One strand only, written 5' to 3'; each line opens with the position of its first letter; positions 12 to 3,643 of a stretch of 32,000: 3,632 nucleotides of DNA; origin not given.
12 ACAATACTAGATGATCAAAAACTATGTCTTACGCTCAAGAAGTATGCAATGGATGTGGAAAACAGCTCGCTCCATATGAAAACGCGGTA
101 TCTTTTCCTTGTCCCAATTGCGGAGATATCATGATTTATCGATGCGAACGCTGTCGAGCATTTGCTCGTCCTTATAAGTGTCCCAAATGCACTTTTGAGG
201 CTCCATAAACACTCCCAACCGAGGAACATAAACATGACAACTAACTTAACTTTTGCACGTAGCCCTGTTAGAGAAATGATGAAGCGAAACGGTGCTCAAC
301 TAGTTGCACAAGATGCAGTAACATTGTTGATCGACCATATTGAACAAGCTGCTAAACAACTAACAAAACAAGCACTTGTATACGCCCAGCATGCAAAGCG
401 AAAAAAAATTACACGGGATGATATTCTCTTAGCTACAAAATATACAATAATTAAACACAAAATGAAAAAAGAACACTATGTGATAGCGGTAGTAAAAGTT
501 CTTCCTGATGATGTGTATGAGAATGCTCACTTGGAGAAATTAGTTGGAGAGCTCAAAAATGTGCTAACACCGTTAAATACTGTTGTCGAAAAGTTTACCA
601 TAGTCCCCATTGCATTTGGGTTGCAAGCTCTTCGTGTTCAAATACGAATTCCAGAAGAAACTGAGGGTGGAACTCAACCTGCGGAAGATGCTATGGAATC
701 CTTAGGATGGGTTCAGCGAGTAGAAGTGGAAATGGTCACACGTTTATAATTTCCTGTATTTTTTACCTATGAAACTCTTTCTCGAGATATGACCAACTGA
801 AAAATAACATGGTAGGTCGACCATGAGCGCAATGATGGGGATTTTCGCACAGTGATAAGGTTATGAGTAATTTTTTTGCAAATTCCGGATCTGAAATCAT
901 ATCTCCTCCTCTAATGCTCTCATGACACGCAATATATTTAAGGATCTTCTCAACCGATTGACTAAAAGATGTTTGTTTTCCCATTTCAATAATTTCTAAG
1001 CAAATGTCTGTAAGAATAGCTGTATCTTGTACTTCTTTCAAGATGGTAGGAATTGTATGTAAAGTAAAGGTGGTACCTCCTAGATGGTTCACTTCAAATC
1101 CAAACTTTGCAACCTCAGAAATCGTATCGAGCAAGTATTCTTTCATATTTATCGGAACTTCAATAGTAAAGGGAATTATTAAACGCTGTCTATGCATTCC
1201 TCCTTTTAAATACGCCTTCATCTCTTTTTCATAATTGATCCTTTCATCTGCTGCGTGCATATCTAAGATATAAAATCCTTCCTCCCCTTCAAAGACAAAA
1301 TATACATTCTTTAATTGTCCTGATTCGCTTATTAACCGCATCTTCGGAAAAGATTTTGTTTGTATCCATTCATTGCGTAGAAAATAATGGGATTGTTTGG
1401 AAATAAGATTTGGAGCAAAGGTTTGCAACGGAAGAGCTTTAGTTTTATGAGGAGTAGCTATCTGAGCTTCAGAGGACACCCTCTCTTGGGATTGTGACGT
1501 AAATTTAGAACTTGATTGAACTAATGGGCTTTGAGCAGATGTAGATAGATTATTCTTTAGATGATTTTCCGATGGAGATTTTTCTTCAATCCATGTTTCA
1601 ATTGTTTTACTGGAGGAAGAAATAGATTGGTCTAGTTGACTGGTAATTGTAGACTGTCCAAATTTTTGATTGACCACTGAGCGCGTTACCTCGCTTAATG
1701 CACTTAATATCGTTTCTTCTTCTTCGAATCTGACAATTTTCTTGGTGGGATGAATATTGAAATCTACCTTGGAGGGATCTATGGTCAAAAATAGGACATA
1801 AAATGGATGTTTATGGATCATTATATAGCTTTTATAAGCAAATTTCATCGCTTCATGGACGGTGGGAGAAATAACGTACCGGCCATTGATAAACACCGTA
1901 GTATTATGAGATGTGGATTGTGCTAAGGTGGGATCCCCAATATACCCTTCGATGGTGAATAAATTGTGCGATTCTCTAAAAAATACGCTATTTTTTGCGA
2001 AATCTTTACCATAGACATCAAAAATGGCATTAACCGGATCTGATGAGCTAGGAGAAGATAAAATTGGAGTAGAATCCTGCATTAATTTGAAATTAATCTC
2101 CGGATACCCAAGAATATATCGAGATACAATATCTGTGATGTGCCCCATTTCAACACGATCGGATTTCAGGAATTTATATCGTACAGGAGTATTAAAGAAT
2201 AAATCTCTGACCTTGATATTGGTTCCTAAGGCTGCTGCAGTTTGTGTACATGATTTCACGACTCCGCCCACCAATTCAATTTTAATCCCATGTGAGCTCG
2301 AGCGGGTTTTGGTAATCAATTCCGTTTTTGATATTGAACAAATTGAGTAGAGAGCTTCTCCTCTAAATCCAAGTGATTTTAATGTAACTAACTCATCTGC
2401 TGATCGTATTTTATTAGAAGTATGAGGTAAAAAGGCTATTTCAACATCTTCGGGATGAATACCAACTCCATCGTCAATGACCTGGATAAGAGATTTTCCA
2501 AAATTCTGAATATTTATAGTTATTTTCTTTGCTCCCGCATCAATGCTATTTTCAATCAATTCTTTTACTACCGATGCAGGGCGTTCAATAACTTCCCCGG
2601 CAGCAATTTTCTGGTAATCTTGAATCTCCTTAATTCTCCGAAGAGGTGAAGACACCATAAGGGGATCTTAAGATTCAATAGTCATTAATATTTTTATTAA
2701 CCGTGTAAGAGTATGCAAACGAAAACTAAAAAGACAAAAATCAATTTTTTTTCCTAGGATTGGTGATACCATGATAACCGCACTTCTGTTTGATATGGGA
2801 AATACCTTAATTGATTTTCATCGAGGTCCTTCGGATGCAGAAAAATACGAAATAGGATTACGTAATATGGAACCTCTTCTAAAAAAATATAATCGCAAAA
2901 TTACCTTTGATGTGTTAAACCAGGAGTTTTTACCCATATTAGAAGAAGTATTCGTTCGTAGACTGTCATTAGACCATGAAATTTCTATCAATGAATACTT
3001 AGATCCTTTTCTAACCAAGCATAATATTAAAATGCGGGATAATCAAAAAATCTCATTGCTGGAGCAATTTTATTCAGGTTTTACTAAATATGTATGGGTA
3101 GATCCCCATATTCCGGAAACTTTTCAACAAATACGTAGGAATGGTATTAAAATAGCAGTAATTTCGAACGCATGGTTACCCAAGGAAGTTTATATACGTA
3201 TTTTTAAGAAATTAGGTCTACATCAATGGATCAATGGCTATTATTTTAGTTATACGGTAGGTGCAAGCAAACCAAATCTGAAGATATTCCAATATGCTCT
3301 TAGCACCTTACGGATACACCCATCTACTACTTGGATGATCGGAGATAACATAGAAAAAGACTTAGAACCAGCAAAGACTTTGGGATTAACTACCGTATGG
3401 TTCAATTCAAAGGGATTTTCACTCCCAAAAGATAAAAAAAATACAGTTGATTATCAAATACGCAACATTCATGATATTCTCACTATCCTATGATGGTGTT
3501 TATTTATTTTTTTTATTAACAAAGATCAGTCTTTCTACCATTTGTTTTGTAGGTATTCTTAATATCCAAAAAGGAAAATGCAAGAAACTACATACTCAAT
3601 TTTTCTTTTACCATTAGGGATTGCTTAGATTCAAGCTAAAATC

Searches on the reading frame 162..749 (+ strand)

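Call 9: search_protein_families(library=pfam, proteins=[window:162-749:+], max_evalue=0.001)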
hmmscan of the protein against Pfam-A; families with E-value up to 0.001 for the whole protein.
window:162-749:+ (195 aa): 7 families
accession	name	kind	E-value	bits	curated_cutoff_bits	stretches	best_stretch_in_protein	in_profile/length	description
PF00736.24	EF1_GNE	-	2.1e-13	50.6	20.8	1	109-195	2-88/88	EF-1 guanine nucleotide exchange domain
PF00808.29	CBFD_NFYB_HMF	-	2.8e-10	40.7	21.4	1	34-91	6-64/65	Histone-like transcription factor (CBF/NF-Y) and archaeal histone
PF00125.30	Histone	-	4.3e-06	27.4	26.4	1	28-93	55-120/122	Core histone H2A/H2B/H3/H4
PF15630.12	CENP-S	-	9e-06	26.4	28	1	47-93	25-71/76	CENP-S protein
PF02291.21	TFIID-31kDa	-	2.7e-05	24.7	29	1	36-96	11-71/122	Transcription initiation factor IID, 31kD subunit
PF02969.23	TAF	-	0.00011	22.8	21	1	43-89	16-62/66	TATA box binding protein associated factor (TAF)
PF15511.12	CENP-T_C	-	0.00011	22.6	28.1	1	44-117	26-97/108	Centromere kinetochore component CENP-T histone fold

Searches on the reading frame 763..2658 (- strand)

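Call 9: search_protein_families(library=pfam, proteins=[window:763-2658:-], max_evalue=0.001)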
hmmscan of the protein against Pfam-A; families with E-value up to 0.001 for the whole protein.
window:763-2658:- (631 aa): 4 families
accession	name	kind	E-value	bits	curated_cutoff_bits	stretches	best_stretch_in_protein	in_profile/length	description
PF01119.25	DNA_mis_repair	-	5.8e-33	113.5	26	1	214-326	3-115/119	DNA mismatch repair protein, C-terminal domain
PF08676.16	MutL_C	-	1e-30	106.7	25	1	447-586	2-140/142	MutL C terminal dimerisation domain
PF13589.12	HATPase_c_3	-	2.9e-11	44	25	1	28-121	4-97/137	Histidine kinase-, DNA gyrase B-, and HSP90-like ATPase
PF02518.31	HATPase_c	-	1.2e-07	32.5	26.4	1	25-81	4-63/111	Histidine kinase-, DNA gyrase B-, and HSP90-like ATPase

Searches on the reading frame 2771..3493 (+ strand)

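Call 9: search_protein_families(library=pfam, proteins=[window:2771-3493:+], max_evalue=0.001)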
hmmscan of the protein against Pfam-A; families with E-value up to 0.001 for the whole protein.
window:2771-3493:+ (240 aa): 3 families
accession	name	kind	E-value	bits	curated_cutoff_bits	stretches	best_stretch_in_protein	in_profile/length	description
PF00702.32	Hydrolase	-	7.2e-18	66.1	26.4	1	2-205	1-191/191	haloacid dehalogenase-like hydrolase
PF13419.12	HAD_2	-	4.8e-16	59.8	23.8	1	78-210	46-177/178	Haloacid dehalogenase-like hydrolase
PF13242.12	Hydrolase_like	-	8.7e-11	42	22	1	166-221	3-57/75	HAD-hyrolase-like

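Call 56: search_protein_families(library=ncbifam, proteins=[window:2771-3493:+], max_evalue=0.00001)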
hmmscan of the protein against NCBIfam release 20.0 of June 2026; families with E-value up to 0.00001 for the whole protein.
window:2771-3493:+ (240 aa): 18 families
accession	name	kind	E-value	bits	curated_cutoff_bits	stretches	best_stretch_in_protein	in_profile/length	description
TIGR02253.1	CTE7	subfamily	5.7e-30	104.7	169.75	1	1-236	1-220/221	TIGR02253 family HAD-type hydrolase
TIGR02252.1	DREG-2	subfamily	2.3e-23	83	155.2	1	96-210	93-203/203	HAD hydrolase, REG-2-like, family IA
TIGR02254.1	YjjG_YfnB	equivalog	6.2e-22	78.2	159.9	1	4-240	3-223/223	YjjG family noncanonical pyrimidine nucleotidase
NF053830.1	RUBPPhHalo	equivalog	7.4e-21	74.8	330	1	76-239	70-233/234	ribulose-1,5-bisphosphate 5-phosphatase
NF006976.0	PRK09449.1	equivalog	2.8e-13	49.9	183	1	96-239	82-221/225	pyrimidine 5'-nucleotidase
TIGR01428.1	HAD_type_II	equivalog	2.6e-12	47.2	125.4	1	3-212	2-191/197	haloacid dehalogenase type II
TIGR01662.1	HAD-SF-IIIA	subfamily_domain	3.1e-12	46.8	44.6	1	112-212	28-139/141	HAD-IIIA family hydrolase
TIGR02247.1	HAD-1A3-hyp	subfamily_domain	5.1e-10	39.4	125.4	1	2-211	2-195/211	epoxide hydrolase N-terminal domain-like phosphatase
TIGR01460.1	HAD-SF-IIA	subfamily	2.7e-09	37.2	100.15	1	164-212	194-244/246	HAD-IIA family hydrolase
NF052576.1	PymNtasePynAStpc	equivalog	3.7e-09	36.5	350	1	5-240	6-227/229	pyrimidine 5'-nucleotidase PynA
NF006991.0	PRK09456.1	equivalog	9e-09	35.3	295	1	90-213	63-186/199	glucose-1-phosphatase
TIGR01509.1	HAD-SF-IA-v3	subfamily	2.7e-08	34.1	29.4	0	158-210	104-153/154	HAD-IA family hydrolase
NF009804.0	PRK13288.1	equivalog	2.9e-08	33.5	218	1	112-239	85-209/215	pyrophosphatase PpaX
NF009695.0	PRK13222.1-2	equivalog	8.3e-08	32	225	1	96-210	80-192/226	phosphoglycolate phosphatase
TIGR01549.1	HAD-SF-IA-v1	subfamily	1.3e-07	32.1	23.3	1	122-205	72-149/149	HAD-IA family hydrolase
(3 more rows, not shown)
